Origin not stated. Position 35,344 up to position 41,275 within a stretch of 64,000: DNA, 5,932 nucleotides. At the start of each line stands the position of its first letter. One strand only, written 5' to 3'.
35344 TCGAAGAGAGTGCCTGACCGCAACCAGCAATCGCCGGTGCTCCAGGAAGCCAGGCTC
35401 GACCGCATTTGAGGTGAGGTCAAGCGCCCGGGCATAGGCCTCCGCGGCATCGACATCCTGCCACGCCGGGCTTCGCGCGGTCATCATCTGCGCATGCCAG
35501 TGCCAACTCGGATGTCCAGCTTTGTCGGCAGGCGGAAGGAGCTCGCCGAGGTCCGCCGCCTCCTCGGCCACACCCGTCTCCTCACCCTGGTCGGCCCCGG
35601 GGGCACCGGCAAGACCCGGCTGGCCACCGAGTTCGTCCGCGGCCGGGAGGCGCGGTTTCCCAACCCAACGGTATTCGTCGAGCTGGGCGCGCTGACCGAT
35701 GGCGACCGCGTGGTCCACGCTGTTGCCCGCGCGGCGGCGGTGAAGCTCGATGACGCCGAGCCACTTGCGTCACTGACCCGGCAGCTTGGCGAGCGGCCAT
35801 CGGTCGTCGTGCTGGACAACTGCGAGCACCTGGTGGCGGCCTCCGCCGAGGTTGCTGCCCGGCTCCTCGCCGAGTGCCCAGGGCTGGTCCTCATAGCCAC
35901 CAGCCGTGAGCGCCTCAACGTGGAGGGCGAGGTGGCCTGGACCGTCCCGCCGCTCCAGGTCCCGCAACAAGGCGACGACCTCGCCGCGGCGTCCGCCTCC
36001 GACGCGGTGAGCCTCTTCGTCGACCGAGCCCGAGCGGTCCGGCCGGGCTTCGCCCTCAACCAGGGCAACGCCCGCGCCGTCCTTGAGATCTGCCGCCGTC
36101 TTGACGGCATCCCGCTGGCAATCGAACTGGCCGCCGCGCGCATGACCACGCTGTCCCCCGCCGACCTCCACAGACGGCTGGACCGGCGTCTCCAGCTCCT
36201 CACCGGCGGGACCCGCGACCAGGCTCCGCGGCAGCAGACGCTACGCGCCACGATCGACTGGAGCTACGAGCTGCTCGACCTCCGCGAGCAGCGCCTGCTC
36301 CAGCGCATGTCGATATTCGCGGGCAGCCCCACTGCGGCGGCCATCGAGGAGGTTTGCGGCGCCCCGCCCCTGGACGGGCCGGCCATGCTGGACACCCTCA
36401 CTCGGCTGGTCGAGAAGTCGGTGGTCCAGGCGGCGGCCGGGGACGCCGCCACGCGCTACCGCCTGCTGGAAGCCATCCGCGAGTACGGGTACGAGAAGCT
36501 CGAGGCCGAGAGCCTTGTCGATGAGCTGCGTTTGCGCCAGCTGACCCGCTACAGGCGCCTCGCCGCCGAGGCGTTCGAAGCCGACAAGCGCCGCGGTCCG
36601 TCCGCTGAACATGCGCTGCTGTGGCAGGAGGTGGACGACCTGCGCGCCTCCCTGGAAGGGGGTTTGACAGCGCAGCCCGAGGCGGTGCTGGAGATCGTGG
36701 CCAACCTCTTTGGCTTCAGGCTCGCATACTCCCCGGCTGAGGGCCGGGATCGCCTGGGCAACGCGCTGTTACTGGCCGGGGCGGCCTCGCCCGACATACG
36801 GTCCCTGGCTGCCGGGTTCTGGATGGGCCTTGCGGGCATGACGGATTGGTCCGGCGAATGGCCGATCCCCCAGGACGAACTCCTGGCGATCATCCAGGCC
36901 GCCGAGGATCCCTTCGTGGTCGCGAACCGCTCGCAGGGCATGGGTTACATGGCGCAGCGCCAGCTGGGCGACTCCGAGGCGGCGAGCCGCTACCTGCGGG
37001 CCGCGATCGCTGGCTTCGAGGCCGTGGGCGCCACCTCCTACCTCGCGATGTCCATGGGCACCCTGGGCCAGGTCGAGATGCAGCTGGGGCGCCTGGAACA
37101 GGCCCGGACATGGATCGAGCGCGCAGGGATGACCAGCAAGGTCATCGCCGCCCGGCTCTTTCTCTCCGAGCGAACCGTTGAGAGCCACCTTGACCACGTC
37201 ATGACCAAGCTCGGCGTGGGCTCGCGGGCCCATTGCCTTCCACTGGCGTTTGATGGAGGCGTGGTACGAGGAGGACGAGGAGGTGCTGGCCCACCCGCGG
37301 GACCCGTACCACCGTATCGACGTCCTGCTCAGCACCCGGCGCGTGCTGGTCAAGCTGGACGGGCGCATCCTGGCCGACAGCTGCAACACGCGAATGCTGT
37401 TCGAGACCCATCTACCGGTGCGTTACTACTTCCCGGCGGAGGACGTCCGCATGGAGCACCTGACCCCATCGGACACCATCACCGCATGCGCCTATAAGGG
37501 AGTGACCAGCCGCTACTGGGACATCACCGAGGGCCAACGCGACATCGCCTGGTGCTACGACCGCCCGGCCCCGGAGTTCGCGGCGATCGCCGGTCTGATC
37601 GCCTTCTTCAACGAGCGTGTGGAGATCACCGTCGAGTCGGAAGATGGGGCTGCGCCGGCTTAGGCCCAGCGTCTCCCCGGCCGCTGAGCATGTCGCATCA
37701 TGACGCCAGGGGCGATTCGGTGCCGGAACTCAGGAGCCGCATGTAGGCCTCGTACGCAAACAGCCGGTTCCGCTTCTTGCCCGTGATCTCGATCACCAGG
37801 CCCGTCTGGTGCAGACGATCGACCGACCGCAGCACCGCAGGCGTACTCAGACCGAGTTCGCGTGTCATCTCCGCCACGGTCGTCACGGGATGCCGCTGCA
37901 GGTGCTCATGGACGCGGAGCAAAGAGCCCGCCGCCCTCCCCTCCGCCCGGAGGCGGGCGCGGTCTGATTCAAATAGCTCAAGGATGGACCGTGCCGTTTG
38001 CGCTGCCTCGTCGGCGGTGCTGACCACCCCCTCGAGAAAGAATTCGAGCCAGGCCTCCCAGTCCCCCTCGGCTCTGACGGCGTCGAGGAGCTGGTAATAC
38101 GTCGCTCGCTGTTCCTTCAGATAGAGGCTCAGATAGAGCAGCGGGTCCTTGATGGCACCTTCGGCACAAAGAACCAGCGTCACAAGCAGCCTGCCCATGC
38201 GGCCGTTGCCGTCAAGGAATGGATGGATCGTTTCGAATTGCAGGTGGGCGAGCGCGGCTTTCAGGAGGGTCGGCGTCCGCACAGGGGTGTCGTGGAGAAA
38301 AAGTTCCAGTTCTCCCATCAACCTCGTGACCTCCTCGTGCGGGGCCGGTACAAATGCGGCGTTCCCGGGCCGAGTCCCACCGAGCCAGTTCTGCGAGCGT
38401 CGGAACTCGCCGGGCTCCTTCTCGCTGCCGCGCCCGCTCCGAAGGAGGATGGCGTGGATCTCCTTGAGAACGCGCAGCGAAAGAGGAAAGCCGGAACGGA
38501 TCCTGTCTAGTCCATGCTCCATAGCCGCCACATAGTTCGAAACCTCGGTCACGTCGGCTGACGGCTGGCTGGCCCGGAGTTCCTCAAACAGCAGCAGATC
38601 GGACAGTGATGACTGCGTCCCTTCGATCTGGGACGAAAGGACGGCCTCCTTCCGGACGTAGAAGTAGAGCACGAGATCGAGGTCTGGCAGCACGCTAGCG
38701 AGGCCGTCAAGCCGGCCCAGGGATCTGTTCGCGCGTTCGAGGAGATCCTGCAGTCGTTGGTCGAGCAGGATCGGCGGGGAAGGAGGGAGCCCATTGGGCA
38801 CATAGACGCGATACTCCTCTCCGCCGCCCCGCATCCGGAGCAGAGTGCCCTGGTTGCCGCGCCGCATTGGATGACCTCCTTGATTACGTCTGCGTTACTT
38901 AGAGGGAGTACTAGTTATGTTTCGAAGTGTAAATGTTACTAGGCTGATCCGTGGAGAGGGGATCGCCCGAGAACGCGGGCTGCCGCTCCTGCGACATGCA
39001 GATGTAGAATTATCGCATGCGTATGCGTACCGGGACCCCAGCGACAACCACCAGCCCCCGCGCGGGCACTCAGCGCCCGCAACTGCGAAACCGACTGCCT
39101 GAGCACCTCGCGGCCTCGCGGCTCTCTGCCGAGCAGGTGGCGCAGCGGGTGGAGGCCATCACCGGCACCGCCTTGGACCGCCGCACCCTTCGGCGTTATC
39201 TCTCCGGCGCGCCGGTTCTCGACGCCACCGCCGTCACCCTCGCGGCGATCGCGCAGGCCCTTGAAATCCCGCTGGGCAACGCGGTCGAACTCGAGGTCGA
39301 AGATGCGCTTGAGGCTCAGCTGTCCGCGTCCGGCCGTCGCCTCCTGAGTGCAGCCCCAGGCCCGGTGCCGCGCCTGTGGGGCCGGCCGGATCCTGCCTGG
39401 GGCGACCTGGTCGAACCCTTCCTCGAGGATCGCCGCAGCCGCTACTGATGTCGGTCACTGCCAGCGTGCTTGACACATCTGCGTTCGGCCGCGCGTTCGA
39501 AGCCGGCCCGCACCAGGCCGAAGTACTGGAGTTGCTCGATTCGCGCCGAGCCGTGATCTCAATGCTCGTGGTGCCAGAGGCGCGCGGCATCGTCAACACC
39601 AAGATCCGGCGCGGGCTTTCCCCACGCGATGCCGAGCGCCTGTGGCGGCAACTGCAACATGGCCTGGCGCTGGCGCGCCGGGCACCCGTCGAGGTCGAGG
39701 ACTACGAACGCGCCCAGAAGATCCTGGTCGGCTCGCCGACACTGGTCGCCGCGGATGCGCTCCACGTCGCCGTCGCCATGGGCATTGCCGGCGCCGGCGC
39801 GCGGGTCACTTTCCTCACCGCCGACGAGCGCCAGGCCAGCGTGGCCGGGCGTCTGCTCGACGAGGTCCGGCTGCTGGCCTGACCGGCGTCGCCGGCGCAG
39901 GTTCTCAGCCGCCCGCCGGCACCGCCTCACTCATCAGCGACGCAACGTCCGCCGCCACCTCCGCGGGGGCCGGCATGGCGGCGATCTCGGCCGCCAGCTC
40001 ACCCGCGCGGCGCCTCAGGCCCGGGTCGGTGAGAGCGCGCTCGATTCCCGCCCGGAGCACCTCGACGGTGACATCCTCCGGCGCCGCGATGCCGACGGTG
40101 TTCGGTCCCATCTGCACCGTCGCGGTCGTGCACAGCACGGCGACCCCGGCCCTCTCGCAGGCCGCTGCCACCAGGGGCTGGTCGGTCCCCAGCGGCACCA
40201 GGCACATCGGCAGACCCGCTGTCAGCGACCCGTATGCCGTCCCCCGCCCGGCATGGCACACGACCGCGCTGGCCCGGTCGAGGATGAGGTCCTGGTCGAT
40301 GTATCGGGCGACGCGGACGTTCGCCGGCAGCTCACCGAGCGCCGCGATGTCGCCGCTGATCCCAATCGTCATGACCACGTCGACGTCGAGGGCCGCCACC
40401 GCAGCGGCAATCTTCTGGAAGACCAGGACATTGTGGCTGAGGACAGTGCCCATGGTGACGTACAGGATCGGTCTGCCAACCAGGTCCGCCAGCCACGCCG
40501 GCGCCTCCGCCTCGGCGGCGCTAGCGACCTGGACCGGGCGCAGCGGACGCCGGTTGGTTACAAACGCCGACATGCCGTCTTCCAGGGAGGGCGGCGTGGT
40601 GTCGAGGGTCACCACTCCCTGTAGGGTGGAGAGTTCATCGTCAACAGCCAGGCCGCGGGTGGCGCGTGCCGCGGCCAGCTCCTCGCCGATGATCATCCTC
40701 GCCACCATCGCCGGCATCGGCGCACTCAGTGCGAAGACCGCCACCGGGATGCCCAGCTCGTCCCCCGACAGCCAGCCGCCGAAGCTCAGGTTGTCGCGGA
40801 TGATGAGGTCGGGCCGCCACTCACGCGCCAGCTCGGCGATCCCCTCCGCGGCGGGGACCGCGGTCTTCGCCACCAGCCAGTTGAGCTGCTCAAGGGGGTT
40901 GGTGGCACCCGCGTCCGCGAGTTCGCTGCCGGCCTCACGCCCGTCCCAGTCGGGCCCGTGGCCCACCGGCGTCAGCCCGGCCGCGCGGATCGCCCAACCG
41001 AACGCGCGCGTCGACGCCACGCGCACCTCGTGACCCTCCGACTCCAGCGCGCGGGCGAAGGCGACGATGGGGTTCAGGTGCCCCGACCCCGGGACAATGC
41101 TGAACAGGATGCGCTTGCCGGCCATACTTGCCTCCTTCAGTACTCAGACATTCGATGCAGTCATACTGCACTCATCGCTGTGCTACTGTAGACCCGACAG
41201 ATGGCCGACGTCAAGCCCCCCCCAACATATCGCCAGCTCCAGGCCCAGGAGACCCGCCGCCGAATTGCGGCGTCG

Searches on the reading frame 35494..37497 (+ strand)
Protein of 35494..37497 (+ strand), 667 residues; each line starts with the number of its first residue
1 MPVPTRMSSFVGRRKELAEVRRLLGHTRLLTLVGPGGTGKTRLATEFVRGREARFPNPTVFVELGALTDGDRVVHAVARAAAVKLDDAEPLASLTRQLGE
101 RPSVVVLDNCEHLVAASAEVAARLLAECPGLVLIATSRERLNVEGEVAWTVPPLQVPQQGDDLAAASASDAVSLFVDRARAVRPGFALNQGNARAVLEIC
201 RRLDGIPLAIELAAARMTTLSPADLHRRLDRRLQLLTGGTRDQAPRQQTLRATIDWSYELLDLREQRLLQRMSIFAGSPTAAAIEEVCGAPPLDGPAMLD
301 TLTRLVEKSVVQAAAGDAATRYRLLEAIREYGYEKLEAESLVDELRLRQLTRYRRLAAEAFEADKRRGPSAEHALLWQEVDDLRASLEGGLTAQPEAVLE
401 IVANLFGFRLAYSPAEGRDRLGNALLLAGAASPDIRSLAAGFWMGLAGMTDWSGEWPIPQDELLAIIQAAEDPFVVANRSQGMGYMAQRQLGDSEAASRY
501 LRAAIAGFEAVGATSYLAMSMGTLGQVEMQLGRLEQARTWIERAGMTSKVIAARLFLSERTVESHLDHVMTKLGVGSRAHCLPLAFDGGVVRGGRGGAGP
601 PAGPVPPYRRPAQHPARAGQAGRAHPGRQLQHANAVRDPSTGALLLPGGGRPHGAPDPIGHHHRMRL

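Call 60: search_protein_families(library=pfam, proteins=[window:35494-37497:+], max_evalue=0.0001)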
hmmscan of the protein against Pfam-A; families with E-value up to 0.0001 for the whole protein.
window:35494-37497:+ (667 aa): 4 families
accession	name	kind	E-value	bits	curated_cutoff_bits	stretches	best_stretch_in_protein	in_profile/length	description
PF00196.25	GerE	-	3.7e-11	42.9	23.5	1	544-580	16-52/57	Bacterial regulatory proteins, luxR family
PF13401.12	AAA_22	-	1.1e-09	39.1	27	1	26-124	4-104/130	AAA domain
PF13191.12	AAA_16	-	4.4e-07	31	32.6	1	10-127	2-158/167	AAA ATPase domain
PF13424.12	TPR_12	-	1.9e-05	25.2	30.1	1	483-544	9-71/77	Tetratricopeptide repeat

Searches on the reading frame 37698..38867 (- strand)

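Call 60: search_protein_families(library=pfam, proteins=[window:37698-38867:-], max_evalue=0.0001)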
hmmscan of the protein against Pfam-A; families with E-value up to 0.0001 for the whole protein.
window:37698-38867:- (389 aa): 5 families
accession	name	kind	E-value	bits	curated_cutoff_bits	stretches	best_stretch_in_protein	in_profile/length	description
PF13784.11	Fic_N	-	9e-27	93.4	26.7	1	42-121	3-82/82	Fic/DOC family N-terminal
PF02661.23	Fic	-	1e-19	71.6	24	1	128-233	1-93/93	Fic/DOC family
PF13412.12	HTH_24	-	1.6e-06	28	21.9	1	317-358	6-47/48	Winged helix-turn-helix DNA-binding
PF12802.13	MarR_2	-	3.3e-05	24.4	27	1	322-359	13-51/61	MarR family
PF13404.12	HTH_AsnC-type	-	6.7e-05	23.1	27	0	322-353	11-42/42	AsnC-type helix-turn-helix domain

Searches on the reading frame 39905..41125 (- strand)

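Call 60: search_protein_families(library=pfam, proteins=[window:39905-41125:-], max_evalue=0.0001)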
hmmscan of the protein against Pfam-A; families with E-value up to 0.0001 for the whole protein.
window:39905-41125:- (406 aa): 4 families
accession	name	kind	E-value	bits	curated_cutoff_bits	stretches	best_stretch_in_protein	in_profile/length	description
PF06722.18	EryCIII-like_C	-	4.1e-16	59.7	31.7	1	239-396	3-144/145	Erythromycin biosynthesis protein CIII-like, C-terminal domain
PF21036.3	EryCIII-like_N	-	6.1e-13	49.4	27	1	26-186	2-183/216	Erythromycin biosynthesis protein CIII-like, N-terminal domain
PF00201.24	UDPGT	-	4.8e-06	26.1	19.5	1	220-334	277-390/499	UDP-glucoronosyl and UDP-glucosyl transferase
PF04101.22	Glyco_tran_28_C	-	2.2e-05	25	22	1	268-330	54-121/166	Glycosyltransferase family 28 C-terminal domain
